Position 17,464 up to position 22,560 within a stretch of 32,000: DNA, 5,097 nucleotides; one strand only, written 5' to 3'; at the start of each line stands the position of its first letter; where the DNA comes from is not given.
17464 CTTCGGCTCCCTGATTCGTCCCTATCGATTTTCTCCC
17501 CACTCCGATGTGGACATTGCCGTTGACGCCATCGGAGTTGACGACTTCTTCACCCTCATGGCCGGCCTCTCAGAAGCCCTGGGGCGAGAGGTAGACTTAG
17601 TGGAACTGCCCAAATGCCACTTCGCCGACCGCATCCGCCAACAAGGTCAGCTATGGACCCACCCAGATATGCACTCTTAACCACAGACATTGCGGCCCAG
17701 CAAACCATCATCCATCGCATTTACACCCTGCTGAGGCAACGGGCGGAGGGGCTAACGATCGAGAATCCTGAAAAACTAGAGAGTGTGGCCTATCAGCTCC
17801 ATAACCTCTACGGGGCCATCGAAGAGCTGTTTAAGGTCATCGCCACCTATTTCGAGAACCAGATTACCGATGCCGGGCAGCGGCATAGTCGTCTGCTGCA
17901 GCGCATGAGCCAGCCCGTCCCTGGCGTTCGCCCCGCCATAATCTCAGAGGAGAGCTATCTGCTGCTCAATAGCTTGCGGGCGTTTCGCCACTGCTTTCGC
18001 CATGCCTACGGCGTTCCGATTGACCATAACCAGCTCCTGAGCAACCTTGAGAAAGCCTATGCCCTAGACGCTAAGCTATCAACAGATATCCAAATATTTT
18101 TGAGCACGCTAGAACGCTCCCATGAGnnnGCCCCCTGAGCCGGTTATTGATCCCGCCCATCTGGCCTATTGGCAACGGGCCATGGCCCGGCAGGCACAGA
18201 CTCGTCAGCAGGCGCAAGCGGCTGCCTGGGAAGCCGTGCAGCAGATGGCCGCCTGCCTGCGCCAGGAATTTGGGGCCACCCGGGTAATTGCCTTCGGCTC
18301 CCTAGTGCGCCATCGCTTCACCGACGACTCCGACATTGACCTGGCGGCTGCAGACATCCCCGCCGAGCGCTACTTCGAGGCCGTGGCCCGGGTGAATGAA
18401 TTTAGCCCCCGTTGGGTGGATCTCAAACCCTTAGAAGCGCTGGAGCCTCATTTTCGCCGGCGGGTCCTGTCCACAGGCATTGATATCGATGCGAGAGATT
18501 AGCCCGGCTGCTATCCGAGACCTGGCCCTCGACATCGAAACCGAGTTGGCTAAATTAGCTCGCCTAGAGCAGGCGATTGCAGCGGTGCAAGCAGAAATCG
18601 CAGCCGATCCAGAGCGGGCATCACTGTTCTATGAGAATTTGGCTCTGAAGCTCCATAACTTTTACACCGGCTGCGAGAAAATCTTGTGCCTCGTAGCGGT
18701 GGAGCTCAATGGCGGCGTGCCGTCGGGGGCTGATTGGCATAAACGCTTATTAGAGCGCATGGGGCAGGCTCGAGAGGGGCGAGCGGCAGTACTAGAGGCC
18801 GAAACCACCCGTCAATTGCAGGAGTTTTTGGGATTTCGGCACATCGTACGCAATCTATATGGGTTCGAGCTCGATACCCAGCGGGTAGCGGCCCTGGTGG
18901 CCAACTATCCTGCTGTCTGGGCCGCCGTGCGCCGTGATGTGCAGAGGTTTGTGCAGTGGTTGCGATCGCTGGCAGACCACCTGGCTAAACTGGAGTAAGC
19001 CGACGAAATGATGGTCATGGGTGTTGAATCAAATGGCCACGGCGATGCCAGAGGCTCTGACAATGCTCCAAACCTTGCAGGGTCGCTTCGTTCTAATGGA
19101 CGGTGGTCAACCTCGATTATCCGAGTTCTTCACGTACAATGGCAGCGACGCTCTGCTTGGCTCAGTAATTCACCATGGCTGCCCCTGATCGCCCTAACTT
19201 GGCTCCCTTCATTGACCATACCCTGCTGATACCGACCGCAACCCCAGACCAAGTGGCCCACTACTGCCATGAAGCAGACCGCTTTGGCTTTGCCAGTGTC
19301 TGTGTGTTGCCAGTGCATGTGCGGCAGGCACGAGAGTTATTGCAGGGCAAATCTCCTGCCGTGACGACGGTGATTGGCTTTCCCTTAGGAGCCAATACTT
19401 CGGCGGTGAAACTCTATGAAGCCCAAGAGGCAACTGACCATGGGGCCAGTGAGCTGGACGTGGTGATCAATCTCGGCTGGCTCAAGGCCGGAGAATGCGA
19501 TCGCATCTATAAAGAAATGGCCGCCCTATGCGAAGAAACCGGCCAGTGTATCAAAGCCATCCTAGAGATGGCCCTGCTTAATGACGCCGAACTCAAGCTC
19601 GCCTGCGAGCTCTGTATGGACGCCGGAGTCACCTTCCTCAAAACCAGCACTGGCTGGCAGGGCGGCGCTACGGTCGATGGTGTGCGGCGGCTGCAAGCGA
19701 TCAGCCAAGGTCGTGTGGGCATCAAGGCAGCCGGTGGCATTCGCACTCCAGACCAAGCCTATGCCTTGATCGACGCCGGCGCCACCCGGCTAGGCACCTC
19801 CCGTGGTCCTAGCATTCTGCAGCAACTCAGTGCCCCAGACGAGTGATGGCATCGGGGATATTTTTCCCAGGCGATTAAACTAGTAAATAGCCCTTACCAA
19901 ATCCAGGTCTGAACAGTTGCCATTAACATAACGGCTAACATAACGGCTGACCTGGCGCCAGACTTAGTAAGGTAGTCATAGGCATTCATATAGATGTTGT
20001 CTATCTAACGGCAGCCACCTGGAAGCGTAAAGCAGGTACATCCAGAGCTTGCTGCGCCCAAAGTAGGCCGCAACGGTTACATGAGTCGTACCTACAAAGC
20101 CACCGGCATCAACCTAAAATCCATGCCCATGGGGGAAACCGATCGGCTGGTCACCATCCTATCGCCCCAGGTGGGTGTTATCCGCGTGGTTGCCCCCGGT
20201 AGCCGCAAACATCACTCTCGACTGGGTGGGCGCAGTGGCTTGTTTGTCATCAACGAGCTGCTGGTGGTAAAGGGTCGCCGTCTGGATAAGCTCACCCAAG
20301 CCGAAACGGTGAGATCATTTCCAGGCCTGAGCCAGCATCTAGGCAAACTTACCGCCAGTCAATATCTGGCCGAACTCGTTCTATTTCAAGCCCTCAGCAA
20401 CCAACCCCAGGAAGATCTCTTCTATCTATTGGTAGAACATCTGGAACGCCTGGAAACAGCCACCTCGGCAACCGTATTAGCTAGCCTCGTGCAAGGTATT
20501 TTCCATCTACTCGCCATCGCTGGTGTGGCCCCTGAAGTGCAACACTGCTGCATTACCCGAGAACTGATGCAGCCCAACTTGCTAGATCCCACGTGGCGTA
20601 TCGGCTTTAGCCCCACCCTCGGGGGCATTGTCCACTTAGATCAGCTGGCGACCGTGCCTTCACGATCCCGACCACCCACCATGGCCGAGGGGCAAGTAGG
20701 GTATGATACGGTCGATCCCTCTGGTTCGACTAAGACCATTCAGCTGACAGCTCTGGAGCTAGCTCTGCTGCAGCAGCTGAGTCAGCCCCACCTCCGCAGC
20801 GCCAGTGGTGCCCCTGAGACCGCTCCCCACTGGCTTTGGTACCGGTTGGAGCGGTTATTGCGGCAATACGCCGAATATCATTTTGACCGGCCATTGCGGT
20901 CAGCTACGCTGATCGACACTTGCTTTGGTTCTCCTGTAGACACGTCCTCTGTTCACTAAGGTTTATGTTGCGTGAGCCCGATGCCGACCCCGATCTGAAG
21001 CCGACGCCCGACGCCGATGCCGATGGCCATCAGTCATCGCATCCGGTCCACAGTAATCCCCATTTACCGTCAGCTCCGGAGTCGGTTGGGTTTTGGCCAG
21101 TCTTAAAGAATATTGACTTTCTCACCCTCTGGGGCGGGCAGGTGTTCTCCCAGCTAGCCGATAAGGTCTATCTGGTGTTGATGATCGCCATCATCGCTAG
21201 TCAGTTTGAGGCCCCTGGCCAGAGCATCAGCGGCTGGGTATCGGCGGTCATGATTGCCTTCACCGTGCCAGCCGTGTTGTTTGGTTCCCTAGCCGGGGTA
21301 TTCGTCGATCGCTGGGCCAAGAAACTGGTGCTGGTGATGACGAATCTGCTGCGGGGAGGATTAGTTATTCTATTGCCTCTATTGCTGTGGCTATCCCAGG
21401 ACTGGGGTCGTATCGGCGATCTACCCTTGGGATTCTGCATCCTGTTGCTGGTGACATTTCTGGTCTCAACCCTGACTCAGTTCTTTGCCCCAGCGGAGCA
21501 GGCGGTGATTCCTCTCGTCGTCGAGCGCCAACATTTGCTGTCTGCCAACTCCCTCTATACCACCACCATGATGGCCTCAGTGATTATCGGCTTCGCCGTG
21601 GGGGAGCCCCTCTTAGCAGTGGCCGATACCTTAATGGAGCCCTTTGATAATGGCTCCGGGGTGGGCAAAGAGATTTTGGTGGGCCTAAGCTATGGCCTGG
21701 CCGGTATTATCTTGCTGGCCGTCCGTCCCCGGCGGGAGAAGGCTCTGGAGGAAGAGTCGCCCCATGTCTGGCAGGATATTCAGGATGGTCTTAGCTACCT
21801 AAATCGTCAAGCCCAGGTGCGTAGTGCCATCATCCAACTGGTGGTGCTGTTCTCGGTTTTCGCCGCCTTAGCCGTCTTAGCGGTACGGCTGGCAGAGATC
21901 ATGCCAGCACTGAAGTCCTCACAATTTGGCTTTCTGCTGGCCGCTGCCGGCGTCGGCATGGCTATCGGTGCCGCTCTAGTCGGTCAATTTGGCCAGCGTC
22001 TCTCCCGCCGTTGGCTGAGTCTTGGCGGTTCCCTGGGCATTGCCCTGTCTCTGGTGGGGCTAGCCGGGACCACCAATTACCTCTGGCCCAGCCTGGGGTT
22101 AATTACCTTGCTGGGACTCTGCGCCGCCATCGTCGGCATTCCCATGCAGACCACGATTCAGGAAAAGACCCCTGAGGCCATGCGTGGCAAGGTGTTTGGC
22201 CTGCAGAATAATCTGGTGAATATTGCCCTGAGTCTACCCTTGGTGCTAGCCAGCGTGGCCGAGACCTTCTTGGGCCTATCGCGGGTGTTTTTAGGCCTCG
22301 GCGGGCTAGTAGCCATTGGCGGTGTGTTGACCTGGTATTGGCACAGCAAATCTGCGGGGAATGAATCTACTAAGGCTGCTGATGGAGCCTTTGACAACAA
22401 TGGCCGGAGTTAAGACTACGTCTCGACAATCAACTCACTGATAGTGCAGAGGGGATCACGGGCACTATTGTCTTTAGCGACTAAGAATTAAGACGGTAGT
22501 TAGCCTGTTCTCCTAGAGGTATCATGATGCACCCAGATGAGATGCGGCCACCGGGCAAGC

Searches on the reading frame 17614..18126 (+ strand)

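Call 41: search_protein_families(library=pfam, max_evalue=0.001, proteins=[window:17614-18126:+])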
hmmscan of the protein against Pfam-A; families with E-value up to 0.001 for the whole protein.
window:17614-18126:+ (171 aa): 1 family
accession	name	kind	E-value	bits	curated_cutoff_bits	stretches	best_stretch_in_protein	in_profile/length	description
PF20797.2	HepT-like_2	-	1.2e-26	93.3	27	1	58-165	2-109/110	HepT-like protein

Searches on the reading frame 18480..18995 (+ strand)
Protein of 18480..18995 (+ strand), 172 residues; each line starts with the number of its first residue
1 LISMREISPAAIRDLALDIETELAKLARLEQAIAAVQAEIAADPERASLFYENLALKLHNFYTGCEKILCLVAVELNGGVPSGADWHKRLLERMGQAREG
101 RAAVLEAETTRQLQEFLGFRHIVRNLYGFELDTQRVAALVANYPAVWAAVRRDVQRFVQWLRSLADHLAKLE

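Call 41: search_protein_families(library=pfam, max_evalue=0.001, proteins=[window:18480-18995:+])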
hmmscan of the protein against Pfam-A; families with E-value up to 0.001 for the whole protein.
window:18480-18995:+ (172 aa): 1 family
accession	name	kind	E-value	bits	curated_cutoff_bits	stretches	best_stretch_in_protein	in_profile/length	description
PF20797.2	HepT-like_2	-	5.6e-32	110.5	27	1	54-160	2-109/110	HepT-like protein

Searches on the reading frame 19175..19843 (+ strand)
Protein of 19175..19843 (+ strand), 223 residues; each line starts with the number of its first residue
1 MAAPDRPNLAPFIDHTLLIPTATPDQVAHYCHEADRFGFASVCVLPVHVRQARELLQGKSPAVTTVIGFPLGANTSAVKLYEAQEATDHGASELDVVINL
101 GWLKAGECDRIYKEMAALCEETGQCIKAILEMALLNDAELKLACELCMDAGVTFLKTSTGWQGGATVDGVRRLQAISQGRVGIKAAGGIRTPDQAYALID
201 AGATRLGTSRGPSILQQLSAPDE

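Call 41: search_protein_families(library=pfam, max_evalue=0.001, proteins=[window:19175-19843:+])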
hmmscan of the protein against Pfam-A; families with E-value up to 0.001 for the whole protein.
window:19175-19843:+ (223 aa): 1 family
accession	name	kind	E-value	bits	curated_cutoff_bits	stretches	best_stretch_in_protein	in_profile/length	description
PF01791.15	DeoC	-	4.5e-07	30.2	23.8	1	13-207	6-219/229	DeoC/LacD family aldolase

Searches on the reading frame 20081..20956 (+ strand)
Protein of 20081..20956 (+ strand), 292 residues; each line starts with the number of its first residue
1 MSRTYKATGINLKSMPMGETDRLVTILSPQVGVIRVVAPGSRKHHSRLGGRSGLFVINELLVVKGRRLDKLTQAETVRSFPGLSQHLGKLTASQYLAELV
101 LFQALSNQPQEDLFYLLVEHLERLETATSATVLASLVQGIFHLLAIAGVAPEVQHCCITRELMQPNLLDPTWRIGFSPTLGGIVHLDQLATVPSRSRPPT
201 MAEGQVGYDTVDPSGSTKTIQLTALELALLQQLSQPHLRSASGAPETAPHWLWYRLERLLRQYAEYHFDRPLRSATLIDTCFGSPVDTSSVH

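Call 41: search_protein_families(library=pfam, max_evalue=0.001, proteins=[window:20081-20956:+])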
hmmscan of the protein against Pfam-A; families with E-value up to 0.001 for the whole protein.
window:20081-20956:+ (292 aa): 2 families
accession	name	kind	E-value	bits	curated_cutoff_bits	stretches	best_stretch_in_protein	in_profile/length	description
PF11967.14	RecO_N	-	1.7e-19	70.1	27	1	1-80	1-80/80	Recombination protein O N terminal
PF02565.21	RecO_C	-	2.1e-15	57.3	22.1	1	86-166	3-81/157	Recombination protein O C terminal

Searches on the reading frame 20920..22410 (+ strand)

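Call 9: search_protein_families(library=pfam, max_evalue=1, proteins=[window:20920-22410:+])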
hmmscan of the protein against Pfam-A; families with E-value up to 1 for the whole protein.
window:20920-22410:+ (497 aa): 3 families
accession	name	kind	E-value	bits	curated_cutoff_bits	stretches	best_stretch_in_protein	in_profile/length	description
PF07690.21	MFS_1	-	1.1e-34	120.3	33.4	2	70-437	1-343/347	Major Facilitator Superfamily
PF05977.19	MFS_3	-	2.4e-12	46.5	27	1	62-439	7-358/524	Transmembrane secretion effector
PF00083.30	Sugar_tr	-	2.5e-05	23.8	22.3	1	332-436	44-150/452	Sugar (and other) transporter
